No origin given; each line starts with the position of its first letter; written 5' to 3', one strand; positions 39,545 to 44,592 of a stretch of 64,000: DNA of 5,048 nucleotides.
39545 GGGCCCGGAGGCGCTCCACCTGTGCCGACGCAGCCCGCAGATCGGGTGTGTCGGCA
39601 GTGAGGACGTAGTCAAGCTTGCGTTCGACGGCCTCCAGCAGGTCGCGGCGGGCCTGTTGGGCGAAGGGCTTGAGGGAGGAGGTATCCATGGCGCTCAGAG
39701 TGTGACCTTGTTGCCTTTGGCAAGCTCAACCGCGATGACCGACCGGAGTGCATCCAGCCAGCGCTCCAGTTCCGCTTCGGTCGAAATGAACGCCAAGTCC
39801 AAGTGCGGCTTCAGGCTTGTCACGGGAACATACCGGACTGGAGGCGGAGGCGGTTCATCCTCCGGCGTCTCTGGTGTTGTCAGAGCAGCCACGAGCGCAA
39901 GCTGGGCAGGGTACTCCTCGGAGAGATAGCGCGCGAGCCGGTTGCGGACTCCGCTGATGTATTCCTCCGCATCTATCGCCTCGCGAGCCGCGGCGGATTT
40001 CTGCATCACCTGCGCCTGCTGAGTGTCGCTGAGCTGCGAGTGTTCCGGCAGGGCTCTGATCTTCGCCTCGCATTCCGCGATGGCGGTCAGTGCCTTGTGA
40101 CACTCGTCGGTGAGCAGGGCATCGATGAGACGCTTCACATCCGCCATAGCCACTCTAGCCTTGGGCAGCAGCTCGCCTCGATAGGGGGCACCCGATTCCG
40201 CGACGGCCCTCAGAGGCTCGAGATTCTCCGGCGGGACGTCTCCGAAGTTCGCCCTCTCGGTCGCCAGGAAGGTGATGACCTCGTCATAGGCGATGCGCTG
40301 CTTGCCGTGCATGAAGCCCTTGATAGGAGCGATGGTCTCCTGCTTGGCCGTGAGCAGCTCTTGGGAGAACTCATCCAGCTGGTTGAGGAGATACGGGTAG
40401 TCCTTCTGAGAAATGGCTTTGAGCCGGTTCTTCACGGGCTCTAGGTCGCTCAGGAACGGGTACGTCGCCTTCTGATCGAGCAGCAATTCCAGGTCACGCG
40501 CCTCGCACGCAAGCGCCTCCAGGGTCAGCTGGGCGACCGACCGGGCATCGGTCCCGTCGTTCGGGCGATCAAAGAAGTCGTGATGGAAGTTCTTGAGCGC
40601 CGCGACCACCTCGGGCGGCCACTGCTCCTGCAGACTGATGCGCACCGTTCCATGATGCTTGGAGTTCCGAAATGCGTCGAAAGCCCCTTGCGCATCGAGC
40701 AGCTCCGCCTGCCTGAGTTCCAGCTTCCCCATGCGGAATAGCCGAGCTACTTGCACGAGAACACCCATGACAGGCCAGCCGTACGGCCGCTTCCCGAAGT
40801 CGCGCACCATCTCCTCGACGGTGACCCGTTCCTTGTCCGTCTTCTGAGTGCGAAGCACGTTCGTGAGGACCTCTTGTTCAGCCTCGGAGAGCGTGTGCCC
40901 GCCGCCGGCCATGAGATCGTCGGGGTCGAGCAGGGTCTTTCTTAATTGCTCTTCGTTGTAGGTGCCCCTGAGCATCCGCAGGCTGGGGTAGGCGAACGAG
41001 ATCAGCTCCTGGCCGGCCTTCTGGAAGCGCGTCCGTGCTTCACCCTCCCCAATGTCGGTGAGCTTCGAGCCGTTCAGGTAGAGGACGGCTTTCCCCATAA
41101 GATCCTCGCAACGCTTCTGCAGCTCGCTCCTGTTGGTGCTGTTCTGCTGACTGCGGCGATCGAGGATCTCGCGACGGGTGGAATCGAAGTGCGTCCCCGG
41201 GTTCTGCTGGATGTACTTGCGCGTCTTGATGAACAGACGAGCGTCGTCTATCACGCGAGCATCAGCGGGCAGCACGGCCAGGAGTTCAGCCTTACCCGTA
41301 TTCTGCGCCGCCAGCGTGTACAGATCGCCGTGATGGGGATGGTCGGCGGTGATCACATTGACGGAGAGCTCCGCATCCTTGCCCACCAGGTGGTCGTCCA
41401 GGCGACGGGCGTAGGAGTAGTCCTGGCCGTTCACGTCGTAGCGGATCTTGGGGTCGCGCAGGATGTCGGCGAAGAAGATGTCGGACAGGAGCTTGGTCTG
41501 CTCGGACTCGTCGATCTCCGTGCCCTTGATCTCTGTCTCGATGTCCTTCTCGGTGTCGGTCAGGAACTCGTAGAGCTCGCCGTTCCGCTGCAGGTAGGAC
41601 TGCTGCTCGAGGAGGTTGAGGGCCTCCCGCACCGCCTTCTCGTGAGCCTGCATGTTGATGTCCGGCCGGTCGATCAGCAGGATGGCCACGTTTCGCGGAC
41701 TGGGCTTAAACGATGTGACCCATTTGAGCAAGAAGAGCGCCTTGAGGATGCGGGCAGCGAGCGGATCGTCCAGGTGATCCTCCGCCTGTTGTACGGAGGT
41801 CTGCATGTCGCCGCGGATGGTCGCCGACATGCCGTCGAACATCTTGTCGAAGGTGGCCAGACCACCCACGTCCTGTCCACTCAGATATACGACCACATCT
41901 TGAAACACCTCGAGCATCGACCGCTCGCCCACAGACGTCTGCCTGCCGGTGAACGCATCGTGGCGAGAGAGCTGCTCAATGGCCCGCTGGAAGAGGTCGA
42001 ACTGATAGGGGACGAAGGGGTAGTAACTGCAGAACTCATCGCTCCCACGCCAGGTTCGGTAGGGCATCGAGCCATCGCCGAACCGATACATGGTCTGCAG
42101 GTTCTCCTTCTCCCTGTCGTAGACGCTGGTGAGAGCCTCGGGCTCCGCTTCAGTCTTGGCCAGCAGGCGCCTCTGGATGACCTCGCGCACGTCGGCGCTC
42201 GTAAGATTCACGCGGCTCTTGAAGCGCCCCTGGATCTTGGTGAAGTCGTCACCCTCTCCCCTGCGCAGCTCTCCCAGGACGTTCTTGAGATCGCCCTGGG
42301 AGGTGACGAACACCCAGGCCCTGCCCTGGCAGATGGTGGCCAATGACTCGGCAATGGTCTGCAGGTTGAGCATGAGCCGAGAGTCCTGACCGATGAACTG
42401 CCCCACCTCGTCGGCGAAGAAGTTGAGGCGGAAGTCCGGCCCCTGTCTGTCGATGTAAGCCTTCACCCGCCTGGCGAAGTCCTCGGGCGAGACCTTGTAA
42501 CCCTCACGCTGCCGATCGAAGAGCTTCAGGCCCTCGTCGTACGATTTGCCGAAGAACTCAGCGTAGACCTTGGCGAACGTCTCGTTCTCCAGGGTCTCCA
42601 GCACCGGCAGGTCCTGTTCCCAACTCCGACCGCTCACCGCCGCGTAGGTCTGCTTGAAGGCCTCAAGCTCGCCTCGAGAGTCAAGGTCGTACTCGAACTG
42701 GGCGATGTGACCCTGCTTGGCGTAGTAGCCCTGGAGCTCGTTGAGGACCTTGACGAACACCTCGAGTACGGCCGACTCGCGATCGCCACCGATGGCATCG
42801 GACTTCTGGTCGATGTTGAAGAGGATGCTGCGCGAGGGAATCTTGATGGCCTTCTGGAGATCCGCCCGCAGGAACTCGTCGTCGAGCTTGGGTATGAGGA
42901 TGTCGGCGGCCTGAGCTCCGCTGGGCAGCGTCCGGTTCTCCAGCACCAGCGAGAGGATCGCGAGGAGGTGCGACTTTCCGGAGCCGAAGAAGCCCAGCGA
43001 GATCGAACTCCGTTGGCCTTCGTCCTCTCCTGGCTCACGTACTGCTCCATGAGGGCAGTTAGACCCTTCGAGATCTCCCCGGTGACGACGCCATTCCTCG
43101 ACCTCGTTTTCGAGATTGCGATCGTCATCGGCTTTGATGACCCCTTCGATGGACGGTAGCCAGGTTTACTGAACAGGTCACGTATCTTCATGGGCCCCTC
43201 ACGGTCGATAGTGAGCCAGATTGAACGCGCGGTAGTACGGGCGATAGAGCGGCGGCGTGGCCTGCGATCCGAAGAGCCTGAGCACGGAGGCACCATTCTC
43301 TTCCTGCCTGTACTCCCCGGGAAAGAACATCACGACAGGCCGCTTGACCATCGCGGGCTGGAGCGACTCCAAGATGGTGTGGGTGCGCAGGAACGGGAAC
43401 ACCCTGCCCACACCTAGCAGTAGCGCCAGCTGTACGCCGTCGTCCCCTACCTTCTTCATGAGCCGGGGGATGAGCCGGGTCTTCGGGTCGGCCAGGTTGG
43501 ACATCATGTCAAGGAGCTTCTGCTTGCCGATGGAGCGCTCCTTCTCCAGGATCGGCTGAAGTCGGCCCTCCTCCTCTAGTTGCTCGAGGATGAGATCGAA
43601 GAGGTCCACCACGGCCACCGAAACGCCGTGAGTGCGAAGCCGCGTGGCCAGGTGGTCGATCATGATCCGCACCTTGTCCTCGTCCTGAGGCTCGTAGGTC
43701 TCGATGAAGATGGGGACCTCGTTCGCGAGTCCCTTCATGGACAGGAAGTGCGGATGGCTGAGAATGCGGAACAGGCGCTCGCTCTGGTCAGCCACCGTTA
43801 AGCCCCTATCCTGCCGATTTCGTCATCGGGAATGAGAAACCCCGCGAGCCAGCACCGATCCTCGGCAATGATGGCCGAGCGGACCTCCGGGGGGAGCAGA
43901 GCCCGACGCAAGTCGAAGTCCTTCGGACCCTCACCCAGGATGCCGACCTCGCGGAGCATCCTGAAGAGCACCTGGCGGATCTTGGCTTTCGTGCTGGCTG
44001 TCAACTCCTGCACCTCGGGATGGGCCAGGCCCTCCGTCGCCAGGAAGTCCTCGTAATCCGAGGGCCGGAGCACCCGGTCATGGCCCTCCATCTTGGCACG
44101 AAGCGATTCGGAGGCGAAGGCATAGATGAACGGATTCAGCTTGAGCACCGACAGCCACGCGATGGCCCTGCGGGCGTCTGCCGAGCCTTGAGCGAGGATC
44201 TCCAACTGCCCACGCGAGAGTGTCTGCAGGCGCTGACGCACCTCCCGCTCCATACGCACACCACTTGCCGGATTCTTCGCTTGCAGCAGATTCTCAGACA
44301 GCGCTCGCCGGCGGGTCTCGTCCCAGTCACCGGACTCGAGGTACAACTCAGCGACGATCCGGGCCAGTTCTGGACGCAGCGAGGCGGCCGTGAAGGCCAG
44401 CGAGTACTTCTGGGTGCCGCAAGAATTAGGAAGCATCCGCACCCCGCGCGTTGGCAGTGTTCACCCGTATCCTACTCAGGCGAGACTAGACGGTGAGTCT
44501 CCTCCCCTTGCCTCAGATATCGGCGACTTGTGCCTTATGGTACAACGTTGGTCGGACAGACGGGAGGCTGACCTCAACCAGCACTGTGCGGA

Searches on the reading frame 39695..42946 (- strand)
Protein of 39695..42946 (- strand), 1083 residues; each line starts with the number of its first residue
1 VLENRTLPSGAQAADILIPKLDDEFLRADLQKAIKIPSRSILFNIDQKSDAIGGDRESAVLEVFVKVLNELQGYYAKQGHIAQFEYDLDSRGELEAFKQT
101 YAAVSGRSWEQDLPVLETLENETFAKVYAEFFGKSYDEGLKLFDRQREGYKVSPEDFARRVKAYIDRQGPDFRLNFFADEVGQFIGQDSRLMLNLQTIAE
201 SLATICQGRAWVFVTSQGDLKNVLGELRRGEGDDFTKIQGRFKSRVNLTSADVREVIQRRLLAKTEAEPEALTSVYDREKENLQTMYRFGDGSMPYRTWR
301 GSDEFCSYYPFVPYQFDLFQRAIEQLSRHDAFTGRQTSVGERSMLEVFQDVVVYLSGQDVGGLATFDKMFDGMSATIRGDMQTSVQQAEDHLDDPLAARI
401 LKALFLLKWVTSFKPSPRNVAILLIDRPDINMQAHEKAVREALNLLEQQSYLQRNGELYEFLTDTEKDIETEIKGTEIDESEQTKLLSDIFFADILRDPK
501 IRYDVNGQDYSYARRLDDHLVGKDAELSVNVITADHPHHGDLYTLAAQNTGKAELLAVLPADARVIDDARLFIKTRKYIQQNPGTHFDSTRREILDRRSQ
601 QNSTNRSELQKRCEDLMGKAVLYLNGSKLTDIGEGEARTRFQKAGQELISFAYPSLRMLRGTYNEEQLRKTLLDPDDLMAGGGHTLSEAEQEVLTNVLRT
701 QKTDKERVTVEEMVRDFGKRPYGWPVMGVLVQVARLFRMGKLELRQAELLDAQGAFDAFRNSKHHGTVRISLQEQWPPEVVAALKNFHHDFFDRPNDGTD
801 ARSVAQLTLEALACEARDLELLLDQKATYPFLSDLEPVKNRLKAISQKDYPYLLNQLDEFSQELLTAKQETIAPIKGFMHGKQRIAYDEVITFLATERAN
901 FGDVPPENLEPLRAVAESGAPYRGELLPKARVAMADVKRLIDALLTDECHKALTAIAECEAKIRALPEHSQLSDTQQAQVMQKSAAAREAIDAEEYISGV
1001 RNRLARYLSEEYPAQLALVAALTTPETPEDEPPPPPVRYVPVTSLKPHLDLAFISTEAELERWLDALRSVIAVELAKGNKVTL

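Call 3: search_protein_families(library=pfam, proteins=[window:39695-42946:-], max_evalue=0.01)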
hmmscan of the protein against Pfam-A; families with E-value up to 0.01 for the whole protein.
window:39695-42946:- (1083 aa): 3 families
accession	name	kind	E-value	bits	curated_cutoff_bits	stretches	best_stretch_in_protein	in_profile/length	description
PF25796.1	BREX_BrxC_4th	-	1.6e-44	151.9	27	1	476-648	1-173/173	BREX ATP-binding protein BrxC 4th domain with six-stranded beta sheet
PF25792.1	BREX_BrxC_helical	-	4.7e-17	62.9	27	1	781-899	2-121/123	BREX ATP-binding protein BrxC alpha helical domain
PF25791.1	BREX_BrxC_wHTH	-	1.2e-08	35.3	27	1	687-745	37-94/126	BREX ATP-binding protein BrxC winged helix-turn-helix domain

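Call 4: search_protein_families(library=ncbifam, proteins=[window:39695-42946:-], max_evalue=0.01)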
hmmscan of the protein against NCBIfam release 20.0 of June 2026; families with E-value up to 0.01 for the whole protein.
window:39695-42946:- (1083 aa): 1 family
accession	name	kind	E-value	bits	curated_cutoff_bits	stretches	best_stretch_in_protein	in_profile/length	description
NF033441.0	BREX_BrxC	hypoth_equivalog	2.1e-269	897.4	400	1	2-1069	86-1170/1173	BREX system P-loop protein BrxC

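Call 5: search_protein_families(library=padloc, proteins=[window:39695-42946:-], max_evalue=0.001)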
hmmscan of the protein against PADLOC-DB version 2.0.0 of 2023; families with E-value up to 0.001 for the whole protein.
window:39695-42946:- (1083 aa): 10 families
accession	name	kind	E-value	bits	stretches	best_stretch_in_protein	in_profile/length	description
PDLC02479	BrxC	-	0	1177.1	1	1-1083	80-1172/1172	BrxC-PglY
PDLC02471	BrxC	-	1.1e-213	710.7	1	1-1083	86-1189/1190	BrxC-PglY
PDLC02491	BrxC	-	4.3e-117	390.3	1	12-640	109-746/794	BrxC-PglY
PDLC02476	BrxC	-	1.2e-51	173.5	1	3-490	91-572/1180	BrxC-PglY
PDLC02483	BrxC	-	4.7e-46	155.3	1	48-490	137-580/1212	BrxC-PglY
PDLC02484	BrxC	-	8.3e-46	154.5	1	40-908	134-1016/1186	BrxC-PglY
PDLC02486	BrxC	-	7e-37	124.8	1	2-745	103-861/1207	BrxC-PglY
PDLC02489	BrxC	-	9.5e-27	91.5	1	59-477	149-558/1146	BrxC-PglY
PDLC02493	BrxC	-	8.3e-21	71.8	1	2-620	84-695/1215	BrxC-PglY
PDLC02474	BrxC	-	1.9e-17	60.6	1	172-511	264-624/1223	BrxC-PglY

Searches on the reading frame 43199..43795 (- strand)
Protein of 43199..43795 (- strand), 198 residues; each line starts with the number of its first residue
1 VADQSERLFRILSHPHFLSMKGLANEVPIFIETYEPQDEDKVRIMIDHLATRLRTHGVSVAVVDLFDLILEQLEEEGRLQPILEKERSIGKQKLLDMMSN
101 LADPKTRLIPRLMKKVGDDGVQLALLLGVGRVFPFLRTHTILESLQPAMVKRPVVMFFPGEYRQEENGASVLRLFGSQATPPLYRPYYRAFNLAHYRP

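Call 3: search_protein_families(library=pfam, proteins=[window:43199-43795:-], max_evalue=0.01)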
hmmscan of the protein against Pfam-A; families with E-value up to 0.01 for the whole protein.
window:43199-43795:- (198 aa): 1 family
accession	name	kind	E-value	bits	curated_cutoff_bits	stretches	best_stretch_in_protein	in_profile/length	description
PF08747.16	BrxB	-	3.4e-29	101.8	26.8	1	62-193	2-124/124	BREX protein BrxB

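Call 4: search_protein_families(library=ncbifam, proteins=[window:43199-43795:-], max_evalue=0.01)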
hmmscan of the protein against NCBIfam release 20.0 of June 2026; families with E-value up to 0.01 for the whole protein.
window:43199-43795:- (198 aa): 0 families

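Call 5: search_protein_families(library=padloc, proteins=[window:43199-43795:-], max_evalue=0.001)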
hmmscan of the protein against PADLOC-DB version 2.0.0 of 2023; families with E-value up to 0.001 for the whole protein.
window:43199-43795:- (198 aa): 8 families
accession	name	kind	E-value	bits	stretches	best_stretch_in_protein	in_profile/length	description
PDLC02463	BrxB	-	1.2e-47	160.5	1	3-195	7-191/193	BrxB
PDLC02468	BrxB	-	1.9e-22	78.1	1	63-196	4-133/135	BrxB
PDLC02466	BrxB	-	1.9e-20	71.6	1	8-193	11-184/185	BrxB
PDLC02461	BrxB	-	1.5e-17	61.9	1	12-182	19-189/200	BrxB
PDLC02459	BrxB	-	3.2e-16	57.7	1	29-186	31-200/203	BrxB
PDLC02469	BrxB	-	9.1e-10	36.5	1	26-165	26-160/184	BrxB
PDLC02462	BrxB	-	1.3e-09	36.2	1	3-165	3-179/202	BrxB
PDLC02464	BrxB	-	4.1e-06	24.9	1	125-186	20-76/79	BrxB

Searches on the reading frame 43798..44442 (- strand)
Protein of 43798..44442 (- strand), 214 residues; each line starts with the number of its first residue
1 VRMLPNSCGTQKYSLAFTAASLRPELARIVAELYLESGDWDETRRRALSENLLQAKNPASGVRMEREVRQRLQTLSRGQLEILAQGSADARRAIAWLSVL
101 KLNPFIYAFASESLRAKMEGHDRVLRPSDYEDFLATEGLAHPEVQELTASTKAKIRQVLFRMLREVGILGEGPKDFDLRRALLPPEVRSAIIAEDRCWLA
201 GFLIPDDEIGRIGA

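Call 3: search_protein_families(library=pfam, proteins=[window:43798-44442:-], max_evalue=0.01)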
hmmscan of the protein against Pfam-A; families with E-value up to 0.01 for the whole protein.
window:43798-44442:- (214 aa): 1 family
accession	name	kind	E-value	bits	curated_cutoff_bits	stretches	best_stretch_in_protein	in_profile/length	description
PF08849.17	BrxA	-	1.9e-42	145.6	23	1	11-193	1-182/184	BrxA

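Call 4: search_protein_families(library=ncbifam, proteins=[window:43798-44442:-], max_evalue=0.01)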
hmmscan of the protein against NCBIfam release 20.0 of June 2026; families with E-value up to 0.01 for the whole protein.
window:43798-44442:- (214 aa): 0 families

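Call 5: search_protein_families(library=padloc, proteins=[window:43798-44442:-], max_evalue=0.001)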
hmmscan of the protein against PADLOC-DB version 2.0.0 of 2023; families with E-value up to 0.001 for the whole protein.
window:43798-44442:- (214 aa): 10 families
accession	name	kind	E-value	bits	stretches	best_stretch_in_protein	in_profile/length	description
PDLC02443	BrxA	-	5.4e-41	138.5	1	8-194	3-186/203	BrxA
PDLC02452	BrxA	-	2.9e-39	132.8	1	12-209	2-198/204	BrxA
PDLC02447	BrxA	-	2.6e-21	74.3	1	11-187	3-179/199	BrxA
PDLC02457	BrxA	-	4e-21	73.7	1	11-189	6-183/201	BrxA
PDLC02451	BrxA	-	5.7e-21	73.6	1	12-193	6-187/201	BrxA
PDLC02441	BrxA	-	2.8e-20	71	1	12-191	15-193/209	BrxA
PDLC02439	BrxA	-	3.5e-15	54.1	1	22-191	16-184/200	BrxA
PDLC02446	BrxA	-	3.1e-10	38.4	1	10-199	5-191/211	BrxA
PDLC02440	BrxA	-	2.7e-09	35.1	1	11-189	3-181/199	BrxA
PDLC02438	BrxA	-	1.1e-08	33.2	1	29-194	21-188/200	BrxA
